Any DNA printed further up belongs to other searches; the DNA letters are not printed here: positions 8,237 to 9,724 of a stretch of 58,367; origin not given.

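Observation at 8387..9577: PETase/cutinase-like polyesterase fold fused to a FlgD-Ig / T9SS-type C-terminal sorting domain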

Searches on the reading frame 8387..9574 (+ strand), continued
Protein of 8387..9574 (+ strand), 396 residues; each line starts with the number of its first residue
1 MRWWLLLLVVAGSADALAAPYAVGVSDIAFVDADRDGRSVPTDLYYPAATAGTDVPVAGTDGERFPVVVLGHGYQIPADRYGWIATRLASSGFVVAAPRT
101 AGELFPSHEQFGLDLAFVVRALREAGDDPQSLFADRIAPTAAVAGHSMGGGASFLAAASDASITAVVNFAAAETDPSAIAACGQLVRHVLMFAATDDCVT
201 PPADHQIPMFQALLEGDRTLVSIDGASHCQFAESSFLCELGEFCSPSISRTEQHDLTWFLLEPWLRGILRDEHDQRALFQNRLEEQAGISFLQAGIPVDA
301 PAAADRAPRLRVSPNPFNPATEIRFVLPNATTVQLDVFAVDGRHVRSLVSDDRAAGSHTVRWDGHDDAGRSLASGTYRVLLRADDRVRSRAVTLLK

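Call 38: search_protein_families(library=ncbifam, alignment_id=A1, max_evalue=0.01)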
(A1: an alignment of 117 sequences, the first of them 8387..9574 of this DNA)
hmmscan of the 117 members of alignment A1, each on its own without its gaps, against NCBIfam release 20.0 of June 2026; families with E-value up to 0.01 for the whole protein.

A. member 1, window:8387-9574:+ (396 aa): 8 families
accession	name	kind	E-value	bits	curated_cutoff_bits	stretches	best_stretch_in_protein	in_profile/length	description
NF051441.1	BisHyethTerphBdeA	equivalog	1.1e-14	54.4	520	1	14-230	61-256/305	bis(hydroxyethyl) terephthalate hydrolase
NF005176.1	PRK06655.1-1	equivalog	9.6e-08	32.2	230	1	328-386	94-152/197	flagellar hook assembly protein FlgD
NF009276.0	PRK12633.1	equivalog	2.6e-07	30.6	383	1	329-385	127-183/234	flagellar basal body rod modification protein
NF033707.1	T9SS_sortase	equivalog_domain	1.2e-05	23.2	420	1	309-382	998-1078/1095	type IX secretion system sortase PorU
NF009277.0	PRK12634.1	equivalog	1.4e-05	25.3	333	1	328-385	119-176/221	flagellar basal body rod modification protein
NF052323.1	T9SSA_dep_M6i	equivalog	0.0021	16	600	1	314-384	962-1027/1043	T9SS-dependent M6-like inactivated metalloprotease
TIGR04183.1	Por_Secre_tail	domain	0.003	17.5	23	1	312-389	1-66/72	T9SS type A sorting domain-containing protein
NF009453.0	PRK12813.1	equivalog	0.0033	17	264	1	330-381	123-171/223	flagellar basal body rod modification protein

B. families by the number of members that match (of 117 scanned): 20 families
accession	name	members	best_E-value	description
NF051441.1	BisHyethTerphBdeA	117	2.7e-21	bis(hydroxyethyl) terephthalate hydrolase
NF005176.1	PRK06655.1-1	112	7.6e-10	flagellar hook assembly protein FlgD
TIGR04183.1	Por_Secre_tail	100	2.5e-08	T9SS type A sorting domain-containing protein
NF033707.1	T9SS_sortase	99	2.3e-09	type IX secretion system sortase PorU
NF009276.0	PRK12633.1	90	2.4e-09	flagellar basal body rod modification protein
NF009277.0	PRK12634.1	75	2.3e-08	flagellar basal body rod modification protein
NF052323.1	T9SSA_dep_M6i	43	5.3e-09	T9SS-dependent M6-like inactivated metalloprotease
NF052228.1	T9SS_PorZ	39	1.5e-07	type IX secretion system anionic LPS delivery protein PorZ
NF009452.0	PRK12812.1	38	4.2e-06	flagellar basal body rod modification protein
NF009453.0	PRK12813.1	32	4e-07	flagellar basal body rod modification protein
NF047920.1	lactonase_UilS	27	5.8e-06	UilS family quorum-quenching N-acyl-homoserine lactonase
TIGR02427.1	protocat_pcaD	21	0.00018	3-oxoadipate enol-lactonase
NF007857.0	PRK10566.1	19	3.5e-06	esterase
TIGR01738.1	bioH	13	0.00026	pimeloyl-ACP methyl ester esterase BioH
NF038113.1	T9SSA_dep_M36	11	5.4e-06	T9SS-dependent M36 family metallopeptidase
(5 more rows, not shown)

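Call 57: search_protein_families(library=ncbifam, proteins=[L045:5137-7287:+, L022:5947-7800:+, L018:5713-6855:+, L037:5971-7140:+, L039:5938-7086:+, L011:5896-7164:+, L007:1260-2507:+, L013:5989-7161:+], max_evalue=0.01)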
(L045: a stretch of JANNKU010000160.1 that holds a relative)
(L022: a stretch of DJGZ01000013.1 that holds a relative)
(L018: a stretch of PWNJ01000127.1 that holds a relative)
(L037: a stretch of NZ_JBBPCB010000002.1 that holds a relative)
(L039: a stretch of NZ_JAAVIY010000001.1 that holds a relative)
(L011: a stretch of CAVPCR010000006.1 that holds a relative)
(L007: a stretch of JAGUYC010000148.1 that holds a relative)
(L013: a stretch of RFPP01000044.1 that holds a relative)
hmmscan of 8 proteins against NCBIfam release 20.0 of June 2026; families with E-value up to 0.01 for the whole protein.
L045:5137-7287:+ (717 aa): 3 families
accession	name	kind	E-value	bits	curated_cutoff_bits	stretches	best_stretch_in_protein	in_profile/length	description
NF051441.1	BisHyethTerphBdeA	equivalog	5.5e-16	58.7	520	1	327-519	84-259/305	bis(hydroxyethyl) terephthalate hydrolase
NF033662.1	acid_disulf_rpt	repeat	3.6e-10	39.4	41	2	586-611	4-28/32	acidic double-disulfide repeat-containing protein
NF047920.1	lactonase_UilS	equivalog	0.0014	18.4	400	1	466-517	214-264/285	UilS family quorum-quenching N-acyl-homoserine lactonase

L022:5947-7800:+ (618 aa): 3 families
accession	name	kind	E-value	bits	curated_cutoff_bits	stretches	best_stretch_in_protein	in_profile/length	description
NF051441.1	BisHyethTerphBdeA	equivalog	3.3e-14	52.9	520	1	77-249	94-258/305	bis(hydroxyethyl) terephthalate hydrolase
NF047920.1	lactonase_UilS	equivalog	0.00024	20.9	400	0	197-252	214-268/285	UilS family quorum-quenching N-acyl-homoserine lactonase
NF011457.0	PRK14875.1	equivalog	0.0013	17.8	307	1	65-192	115-235/372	acetoin dehydrogenase dihydrolipoyllysine-residue acetyltransferase subunit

L018:5713-6855:+ (381 aa): 3 families
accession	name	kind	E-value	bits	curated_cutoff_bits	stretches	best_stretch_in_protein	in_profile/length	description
NF051441.1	BisHyethTerphBdeA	equivalog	4.4e-13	49.2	520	1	44-230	85-256/305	bis(hydroxyethyl) terephthalate hydrolase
TIGR02427.1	protocat_pcaD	equivalog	0.001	18.5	255.85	1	179-229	186-233/251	3-oxoadipate enol-lactonase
TIGR01738.1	bioH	equivalog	0.0038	16.9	206.95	0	182-235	184-234/245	pimeloyl-ACP methyl ester esterase BioH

L037:5971-7140:+ (390 aa): 5 families
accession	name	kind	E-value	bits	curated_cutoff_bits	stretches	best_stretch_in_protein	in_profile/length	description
TIGR04183.1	Por_Secre_tail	domain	1.8e-12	47.1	23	1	320-390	1-71/72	T9SS type A sorting domain-containing protein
NF051441.1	BisHyethTerphBdeA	equivalog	4.4e-11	42.6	520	1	132-238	157-261/305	bis(hydroxyethyl) terephthalate hydrolase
NF038113.1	T9SSA_dep_M36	equivalog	1.2e-08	33.7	885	1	296-382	772-861/869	T9SS-dependent M36 family metallopeptidase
NF050177.1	TapA_OM_Porphy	equivalog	5.9e-06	25.3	500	1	314-385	467-539/544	TapA/TapC family T9SS-dependent outer membrane protein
NF047920.1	lactonase_UilS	equivalog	0.00031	20.6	400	0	183-243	214-273/285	UilS family quorum-quenching N-acyl-homoserine lactonase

L039:5938-7086:+ (383 aa): 4 families
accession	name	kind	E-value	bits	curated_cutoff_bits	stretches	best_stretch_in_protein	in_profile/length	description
NF051441.1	BisHyethTerphBdeA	equivalog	1.1e-08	34.8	520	1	141-230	171-257/305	bis(hydroxyethyl) terephthalate hydrolase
TIGR04183.1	Por_Secre_tail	domain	1.2e-08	34.8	23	1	316-383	2-72/72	T9SS type A sorting domain-containing protein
NF038113.1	T9SSA_dep_M36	equivalog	1.5e-08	33.3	885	1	289-382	769-868/869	T9SS-dependent M36 family metallopeptidase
TIGR02427.1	protocat_pcaD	equivalog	0.00061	19.2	255.85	1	180-227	188-232/251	3-oxoadipate enol-lactonase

L011:5896-7164:+ (423 aa): 8 families
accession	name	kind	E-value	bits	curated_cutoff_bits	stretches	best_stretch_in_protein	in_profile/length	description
NF051441.1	BisHyethTerphBdeA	equivalog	1.8e-10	40.6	520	1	156-256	163-261/305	bis(hydroxyethyl) terephthalate hydrolase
NF005176.1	PRK06655.1-1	equivalog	8.4e-08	32.4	230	1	360-412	99-151/197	flagellar hook assembly protein FlgD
NF009276.0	PRK12633.1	equivalog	4.8e-06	26.5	383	1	310-412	78-183/234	flagellar basal body rod modification protein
NF047920.1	lactonase_UilS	equivalog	0.00019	21.2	400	0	200-253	213-265/285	UilS family quorum-quenching N-acyl-homoserine lactonase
NF052228.1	T9SS_PorZ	equivalog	0.0014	17.1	260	1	387-419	719-753/757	type IX secretion system anionic LPS delivery protein PorZ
NF009277.0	PRK12634.1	equivalog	0.0024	18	333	1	355-417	119-180/221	flagellar basal body rod modification protein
TIGR04183.1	Por_Secre_tail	domain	0.0024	17.8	23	1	341-419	3-69/72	T9SS type A sorting domain-containing protein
NF009452.0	PRK12812.1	equivalog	0.0045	16.3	258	1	360-409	154-205/289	flagellar basal body rod modification protein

L007:1260-2507:+ (416 aa): 11 families
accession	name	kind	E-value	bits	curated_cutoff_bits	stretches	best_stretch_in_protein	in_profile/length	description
NF051441.1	BisHyethTerphBdeA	equivalog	1.8e-14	53.7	520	1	36-250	67-263/305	bis(hydroxyethyl) terephthalate hydrolase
NF005176.1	PRK06655.1-1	equivalog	5.4e-08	33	230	1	349-409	95-155/197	flagellar hook assembly protein FlgD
NF009453.0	PRK12813.1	equivalog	2.6e-06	27.1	264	1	345-408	117-178/223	flagellar basal body rod modification protein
NF009276.0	PRK12633.1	equivalog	5.7e-06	26.2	383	1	353-404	131-182/234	flagellar basal body rod modification protein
TIGR02427.1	protocat_pcaD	equivalog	0.00017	21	255.85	1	192-242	186-233/251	3-oxoadipate enol-lactonase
TIGR04183.1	Por_Secre_tail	domain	0.0002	21.3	23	1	334-414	3-71/72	T9SS type A sorting domain-containing protein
TIGR01738.1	bioH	equivalog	0.00043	20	206.95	0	197-245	186-231/245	pimeloyl-ACP methyl ester esterase BioH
NF047920.1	lactonase_UilS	equivalog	0.0018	18.1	400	0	193-244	214-264/285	UilS family quorum-quenching N-acyl-homoserine lactonase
NF033707.1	T9SS_sortase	equivalog_domain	0.002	15.9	420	1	330-404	999-1078/1095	type IX secretion system sortase PorU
NF009452.0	PRK12812.1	equivalog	0.0027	17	258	1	354-398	155-201/289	flagellar basal body rod modification protein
NF009277.0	PRK12634.1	equivalog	0.0062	16.6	333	0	354-398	125-169/221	flagellar basal body rod modification protein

L013:5989-7161:+ (391 aa): 5 families
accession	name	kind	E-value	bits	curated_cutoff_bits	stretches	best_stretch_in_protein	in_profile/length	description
NF051441.1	BisHyethTerphBdeA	equivalog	8.4e-11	41.7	520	1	133-239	159-263/305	bis(hydroxyethyl) terephthalate hydrolase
TIGR04183.1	Por_Secre_tail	domain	2.3e-09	37.1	23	1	320-391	1-72/72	T9SS type A sorting domain-containing protein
NF038113.1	T9SSA_dep_M36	equivalog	8.1e-08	30.9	885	1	302-390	779-868/869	T9SS-dependent M36 family metallopeptidase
TIGR02427.1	protocat_pcaD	equivalog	0.0011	18.4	255.85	1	183-232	188-234/251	3-oxoadipate enol-lactonase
NF047920.1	lactonase_UilS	equivalog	0.0068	16.1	400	0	184-239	216-270/285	UilS family quorum-quenching N-acyl-homoserine lactonase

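Call 77: search_protein_families(library=pfam, proteins=[L078:7189-10530:+, L020:3505-5487:-, L029:4638-5918:-, L072:5949-6533:+, L048:3543-4676:-, L074:6529-7944:-], max_evalue=0.001)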
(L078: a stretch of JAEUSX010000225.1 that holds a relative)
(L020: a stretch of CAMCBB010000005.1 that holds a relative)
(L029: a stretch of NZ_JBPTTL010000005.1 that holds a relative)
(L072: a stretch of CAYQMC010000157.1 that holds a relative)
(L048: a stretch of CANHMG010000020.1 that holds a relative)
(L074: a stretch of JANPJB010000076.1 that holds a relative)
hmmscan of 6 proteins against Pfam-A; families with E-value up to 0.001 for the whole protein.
L078:7189-10530:+ (1114 aa): 4 families
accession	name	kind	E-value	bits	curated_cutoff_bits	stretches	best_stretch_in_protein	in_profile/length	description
PF06580.19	His_kinase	-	1.1e-21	77.3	25.2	1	931-1008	2-80/81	Histidine kinase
PF07494.17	Reg_prop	-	5e-19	66.4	20.4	0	379-399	3-23/24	Two component regulator propeller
PF07495.19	Y_Y_Y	-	5.5e-07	29.8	26.6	1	824-867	3-47/65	Y_Y_Y domain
PF08450.18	SGL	-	0.00041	20.5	26.3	0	340-400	42-105/246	SMP-30/Gluconolactonase/LRE-like region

L020:3505-5487:- (661 aa): 2 families
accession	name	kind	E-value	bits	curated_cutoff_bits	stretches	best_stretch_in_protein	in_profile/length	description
PF02705.21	K_trans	-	1.5e-154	515.3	24.8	1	19-455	3-443/454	K+ potassium transporter integral membrane domain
PF22776.1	K_trans_C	-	2.2e-20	73.4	24.8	1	479-635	2-142/151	K+ potassium transporter C-terminal domain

L029:4638-5918:- (427 aa): 9 families
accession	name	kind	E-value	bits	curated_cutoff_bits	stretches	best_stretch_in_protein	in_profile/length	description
PF01189.24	Methyltr_RsmB-F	-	1.4e-45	155.9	27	1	239-401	2-165/199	16S rRNA methyltransferase RsmB/F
PF22458.1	RsmF-B_ferredox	-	1.5e-11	44.7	27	1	144-216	2-73/74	Methyltr_RsmF/B-like, ferredoxin-like domain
PF13847.12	Methyltransf_31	-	7.1e-10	39.2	27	1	245-387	3-120/145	Methyltransferase domain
PF01209.24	Ubie_methyltran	-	1.7e-07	31.3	20.1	1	238-303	40-105/233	ubiE/COQ5 methyltransferase family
PF13649.12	Methyltransf_25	-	3.2e-05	25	27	1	249-321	1-70/97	Methyltransferase domain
PF01728.25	FtsJ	-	5.4e-05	23.6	24.1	1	243-380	19-142/181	FtsJ-like methyltransferase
PF09445.16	Methyltransf_15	-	0.00046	20.2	22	1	248-356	3-113/165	RNA cap guanine-N2 methyltransferase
PF01135.25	PCMT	-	0.00048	20.4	20.3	0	237-304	65-132/210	Protein-L-isoaspartate(D-aspartate) O-methyltransferase (PCMT)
PF17125.10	Methyltr_RsmF_N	-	0.00097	20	34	0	155-232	13-86/86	N-terminal domain of 16S rRNA methyltransferase RsmF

L072:5949-6533:+ (195 aa): 1 family
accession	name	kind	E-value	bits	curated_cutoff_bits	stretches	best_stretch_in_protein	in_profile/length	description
PF04264.18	YceI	-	7.9e-10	39.7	23.7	1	41-178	6-135/150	YceI-like domain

L048:3543-4676:- (378 aa): 2 families
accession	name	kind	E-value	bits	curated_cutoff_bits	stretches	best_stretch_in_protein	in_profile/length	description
PF04231.19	Endonuclease_1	-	4.7e-89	298.6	25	1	48-281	1-233/235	Endonuclease I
PF18962.6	Por_Secre_tail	-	1.2e-09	38.7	27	1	306-377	1-75/75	Secretion system C-terminal sorting domain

L074:6529-7944:- (472 aa): 0 families
